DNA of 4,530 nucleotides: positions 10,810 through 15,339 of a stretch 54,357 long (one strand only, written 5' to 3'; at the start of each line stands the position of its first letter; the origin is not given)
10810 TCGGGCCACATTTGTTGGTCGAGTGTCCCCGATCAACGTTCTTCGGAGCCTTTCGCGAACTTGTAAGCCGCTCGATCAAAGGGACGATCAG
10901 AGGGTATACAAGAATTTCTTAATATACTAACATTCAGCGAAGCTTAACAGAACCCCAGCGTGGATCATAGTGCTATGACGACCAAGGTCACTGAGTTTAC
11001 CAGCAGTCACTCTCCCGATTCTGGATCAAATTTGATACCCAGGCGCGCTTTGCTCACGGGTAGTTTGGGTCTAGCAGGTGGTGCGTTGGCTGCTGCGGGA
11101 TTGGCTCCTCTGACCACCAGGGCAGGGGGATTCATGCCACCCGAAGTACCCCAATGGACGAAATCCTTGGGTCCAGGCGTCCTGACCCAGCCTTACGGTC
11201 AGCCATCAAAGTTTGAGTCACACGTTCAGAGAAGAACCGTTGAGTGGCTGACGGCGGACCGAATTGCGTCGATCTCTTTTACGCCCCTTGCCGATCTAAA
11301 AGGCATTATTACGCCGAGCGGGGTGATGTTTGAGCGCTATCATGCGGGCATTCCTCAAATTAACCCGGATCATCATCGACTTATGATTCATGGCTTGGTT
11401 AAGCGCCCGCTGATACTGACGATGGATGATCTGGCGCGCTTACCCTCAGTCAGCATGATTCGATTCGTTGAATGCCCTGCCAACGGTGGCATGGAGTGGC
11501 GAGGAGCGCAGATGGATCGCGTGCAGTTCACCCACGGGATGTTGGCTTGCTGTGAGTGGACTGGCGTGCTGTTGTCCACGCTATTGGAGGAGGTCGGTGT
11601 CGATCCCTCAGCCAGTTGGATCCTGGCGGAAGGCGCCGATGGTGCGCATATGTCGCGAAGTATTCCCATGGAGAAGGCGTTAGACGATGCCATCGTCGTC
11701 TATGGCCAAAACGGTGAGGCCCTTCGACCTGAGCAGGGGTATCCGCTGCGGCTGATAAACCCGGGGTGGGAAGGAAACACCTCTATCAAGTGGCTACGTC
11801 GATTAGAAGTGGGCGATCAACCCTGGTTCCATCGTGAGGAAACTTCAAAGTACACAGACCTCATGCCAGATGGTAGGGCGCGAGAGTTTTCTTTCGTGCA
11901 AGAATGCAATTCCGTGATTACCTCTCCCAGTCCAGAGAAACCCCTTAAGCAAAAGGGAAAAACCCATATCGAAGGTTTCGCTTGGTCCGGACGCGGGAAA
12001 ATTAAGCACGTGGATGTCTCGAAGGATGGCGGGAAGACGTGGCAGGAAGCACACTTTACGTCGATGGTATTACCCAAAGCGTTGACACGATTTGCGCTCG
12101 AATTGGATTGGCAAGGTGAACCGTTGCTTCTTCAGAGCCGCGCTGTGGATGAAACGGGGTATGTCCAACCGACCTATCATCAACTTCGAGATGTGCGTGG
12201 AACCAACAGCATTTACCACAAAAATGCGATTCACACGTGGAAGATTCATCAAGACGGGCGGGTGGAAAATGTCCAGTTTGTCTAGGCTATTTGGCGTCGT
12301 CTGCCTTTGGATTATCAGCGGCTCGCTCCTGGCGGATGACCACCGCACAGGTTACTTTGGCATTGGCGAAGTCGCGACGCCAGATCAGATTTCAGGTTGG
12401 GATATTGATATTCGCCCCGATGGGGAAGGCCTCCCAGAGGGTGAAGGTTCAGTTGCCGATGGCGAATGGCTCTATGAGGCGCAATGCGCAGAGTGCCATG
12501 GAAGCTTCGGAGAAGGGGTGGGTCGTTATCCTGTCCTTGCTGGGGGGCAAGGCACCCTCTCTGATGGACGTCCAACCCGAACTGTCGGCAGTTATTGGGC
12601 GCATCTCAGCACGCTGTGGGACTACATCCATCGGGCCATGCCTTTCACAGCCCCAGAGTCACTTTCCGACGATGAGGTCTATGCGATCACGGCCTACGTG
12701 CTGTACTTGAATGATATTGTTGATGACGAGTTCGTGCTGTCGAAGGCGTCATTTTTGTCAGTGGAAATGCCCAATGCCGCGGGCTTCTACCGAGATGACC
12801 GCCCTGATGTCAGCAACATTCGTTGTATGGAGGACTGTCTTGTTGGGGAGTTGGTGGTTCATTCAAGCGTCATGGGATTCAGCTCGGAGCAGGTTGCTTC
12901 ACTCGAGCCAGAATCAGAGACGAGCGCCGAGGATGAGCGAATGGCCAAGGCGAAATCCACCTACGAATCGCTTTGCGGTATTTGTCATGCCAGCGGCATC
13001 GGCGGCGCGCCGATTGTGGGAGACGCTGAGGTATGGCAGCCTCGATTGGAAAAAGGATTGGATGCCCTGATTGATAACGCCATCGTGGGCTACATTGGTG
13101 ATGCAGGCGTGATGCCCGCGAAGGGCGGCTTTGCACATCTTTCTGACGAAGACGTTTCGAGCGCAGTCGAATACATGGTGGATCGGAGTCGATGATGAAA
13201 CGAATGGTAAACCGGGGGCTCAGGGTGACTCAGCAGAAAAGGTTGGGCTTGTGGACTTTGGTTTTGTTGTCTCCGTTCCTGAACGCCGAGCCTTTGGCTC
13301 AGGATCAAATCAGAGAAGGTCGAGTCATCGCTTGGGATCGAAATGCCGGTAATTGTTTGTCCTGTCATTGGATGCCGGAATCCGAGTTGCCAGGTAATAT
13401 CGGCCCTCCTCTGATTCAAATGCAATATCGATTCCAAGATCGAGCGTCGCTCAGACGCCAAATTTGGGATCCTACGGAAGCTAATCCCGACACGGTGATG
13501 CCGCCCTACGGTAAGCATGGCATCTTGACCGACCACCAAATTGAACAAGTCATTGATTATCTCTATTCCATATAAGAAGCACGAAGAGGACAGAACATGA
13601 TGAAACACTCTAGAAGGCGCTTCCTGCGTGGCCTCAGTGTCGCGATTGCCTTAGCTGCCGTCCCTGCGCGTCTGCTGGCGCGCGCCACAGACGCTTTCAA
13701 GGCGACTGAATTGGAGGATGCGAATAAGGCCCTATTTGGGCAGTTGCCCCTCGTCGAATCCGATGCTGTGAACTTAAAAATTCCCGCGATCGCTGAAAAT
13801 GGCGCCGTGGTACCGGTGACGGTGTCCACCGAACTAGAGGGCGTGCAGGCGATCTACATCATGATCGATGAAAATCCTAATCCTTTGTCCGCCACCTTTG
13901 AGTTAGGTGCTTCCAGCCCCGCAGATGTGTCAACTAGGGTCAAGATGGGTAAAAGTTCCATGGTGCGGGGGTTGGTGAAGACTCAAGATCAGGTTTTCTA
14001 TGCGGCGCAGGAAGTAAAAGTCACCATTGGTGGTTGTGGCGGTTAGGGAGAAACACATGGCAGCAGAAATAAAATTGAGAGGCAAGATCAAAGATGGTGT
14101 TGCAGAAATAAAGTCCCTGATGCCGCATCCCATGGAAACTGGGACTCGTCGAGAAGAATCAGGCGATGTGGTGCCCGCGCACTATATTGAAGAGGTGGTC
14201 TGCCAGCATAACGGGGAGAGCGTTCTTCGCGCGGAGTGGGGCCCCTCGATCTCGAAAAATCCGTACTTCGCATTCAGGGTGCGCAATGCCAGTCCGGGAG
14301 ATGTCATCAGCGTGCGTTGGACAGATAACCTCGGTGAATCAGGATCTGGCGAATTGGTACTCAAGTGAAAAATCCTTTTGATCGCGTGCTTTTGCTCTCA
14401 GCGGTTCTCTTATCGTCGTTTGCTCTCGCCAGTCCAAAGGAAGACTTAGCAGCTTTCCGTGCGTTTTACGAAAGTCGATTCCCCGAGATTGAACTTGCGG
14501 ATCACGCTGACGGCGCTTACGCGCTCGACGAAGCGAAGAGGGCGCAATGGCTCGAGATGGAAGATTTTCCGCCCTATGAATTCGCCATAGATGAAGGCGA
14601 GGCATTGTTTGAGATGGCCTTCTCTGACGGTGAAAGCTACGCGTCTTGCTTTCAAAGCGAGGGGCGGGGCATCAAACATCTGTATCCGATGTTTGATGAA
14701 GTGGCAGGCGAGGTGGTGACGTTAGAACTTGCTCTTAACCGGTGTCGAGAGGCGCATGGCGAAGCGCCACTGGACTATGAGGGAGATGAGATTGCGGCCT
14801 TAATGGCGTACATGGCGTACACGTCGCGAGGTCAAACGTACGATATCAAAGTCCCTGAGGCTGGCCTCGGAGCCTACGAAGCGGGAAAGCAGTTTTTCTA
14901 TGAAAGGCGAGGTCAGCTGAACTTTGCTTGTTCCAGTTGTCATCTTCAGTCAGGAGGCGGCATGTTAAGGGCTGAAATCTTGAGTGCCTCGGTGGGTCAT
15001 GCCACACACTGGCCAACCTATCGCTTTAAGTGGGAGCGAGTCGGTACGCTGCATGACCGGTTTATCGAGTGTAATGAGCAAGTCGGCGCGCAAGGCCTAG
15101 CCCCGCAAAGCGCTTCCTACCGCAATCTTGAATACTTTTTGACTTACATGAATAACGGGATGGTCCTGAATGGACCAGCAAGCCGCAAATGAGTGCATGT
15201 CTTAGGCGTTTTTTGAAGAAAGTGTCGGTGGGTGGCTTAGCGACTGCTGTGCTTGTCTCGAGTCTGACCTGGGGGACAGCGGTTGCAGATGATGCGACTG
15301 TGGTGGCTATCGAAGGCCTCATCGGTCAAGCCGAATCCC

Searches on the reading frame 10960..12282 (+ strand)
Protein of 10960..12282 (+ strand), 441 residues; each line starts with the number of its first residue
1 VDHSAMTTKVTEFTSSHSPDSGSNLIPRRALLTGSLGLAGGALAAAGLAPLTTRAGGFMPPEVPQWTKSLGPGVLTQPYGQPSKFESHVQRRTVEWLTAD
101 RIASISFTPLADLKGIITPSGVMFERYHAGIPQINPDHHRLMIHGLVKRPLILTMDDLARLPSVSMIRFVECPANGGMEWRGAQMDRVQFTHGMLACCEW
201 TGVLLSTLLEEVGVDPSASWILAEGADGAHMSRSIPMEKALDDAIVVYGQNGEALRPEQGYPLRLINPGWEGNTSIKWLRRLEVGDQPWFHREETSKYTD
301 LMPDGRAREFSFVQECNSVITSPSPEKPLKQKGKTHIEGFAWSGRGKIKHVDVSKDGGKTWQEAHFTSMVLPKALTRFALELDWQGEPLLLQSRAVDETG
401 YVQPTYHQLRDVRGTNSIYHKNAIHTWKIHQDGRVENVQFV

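Call 77: search_protein_families(library=ncbifam, proteins=[window:10960-12282:+], max_evalue=1e-10)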
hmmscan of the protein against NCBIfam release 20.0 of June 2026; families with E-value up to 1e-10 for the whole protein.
window:10960-12282:+ (441 aa): 3 families
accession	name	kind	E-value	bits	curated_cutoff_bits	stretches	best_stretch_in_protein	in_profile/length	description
TIGR04555.1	sulfite_DH_soxC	equivalog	1.6e-198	659.7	420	1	28-438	1-408/408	sulfite dehydrogenase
NF052245.1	SorA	equivalog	9.1e-40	136.6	600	1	114-429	67-394/396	SorA family sulfite dehydrogenase catalytic subunit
NF052247.1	SorT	equivalog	2.4e-35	122.1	570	1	114-408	61-367/387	SorT family sulfite dehydrogenase catalytic subunit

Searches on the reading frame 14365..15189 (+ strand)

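Call 77: search_protein_families(library=ncbifam, proteins=[window:14365-15189:+], max_evalue=1e-10)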
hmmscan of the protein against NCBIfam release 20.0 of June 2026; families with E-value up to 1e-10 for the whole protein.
window:14365-15189:+ (275 aa): 1 family
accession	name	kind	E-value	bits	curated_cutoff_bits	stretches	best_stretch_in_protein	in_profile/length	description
TIGR04484.1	thiosulf_SoxA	equivalog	2.2e-65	219.9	110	1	70-275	1-212/212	sulfur oxidation c-type cytochrome SoxA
